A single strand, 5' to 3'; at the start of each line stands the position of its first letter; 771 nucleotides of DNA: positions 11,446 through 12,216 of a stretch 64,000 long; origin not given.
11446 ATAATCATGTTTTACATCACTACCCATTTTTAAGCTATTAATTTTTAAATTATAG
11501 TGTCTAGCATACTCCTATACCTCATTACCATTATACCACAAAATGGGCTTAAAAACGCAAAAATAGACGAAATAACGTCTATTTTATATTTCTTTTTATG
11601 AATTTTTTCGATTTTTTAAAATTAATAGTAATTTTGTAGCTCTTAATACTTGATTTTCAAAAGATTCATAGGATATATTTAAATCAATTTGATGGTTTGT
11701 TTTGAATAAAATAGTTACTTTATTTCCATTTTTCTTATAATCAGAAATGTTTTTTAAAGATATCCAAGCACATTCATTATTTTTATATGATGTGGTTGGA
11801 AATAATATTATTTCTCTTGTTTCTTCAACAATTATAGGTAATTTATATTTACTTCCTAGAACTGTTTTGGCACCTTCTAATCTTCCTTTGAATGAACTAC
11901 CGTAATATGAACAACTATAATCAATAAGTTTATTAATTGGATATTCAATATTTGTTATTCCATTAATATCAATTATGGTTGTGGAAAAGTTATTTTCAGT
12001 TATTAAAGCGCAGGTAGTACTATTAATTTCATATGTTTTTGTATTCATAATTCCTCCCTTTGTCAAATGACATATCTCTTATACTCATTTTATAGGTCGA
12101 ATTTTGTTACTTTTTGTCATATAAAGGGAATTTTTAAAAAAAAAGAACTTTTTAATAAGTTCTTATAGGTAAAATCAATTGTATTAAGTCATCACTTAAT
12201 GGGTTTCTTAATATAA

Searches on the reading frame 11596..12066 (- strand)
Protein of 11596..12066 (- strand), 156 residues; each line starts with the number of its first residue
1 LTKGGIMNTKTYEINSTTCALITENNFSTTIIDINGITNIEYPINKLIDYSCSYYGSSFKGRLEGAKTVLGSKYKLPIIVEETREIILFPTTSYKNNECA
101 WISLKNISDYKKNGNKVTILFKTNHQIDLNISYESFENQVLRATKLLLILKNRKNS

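Call 11: search_protein_families(library=pfam, proteins=[window:11596-12066:-])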
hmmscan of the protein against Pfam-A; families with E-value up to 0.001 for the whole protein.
window:11596-12066:- (156 aa): 1 family
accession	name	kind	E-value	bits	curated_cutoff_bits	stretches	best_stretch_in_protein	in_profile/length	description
PF06338.17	ComK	-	7.5e-38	130.1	22.3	1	10-154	2-151/152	ComK protein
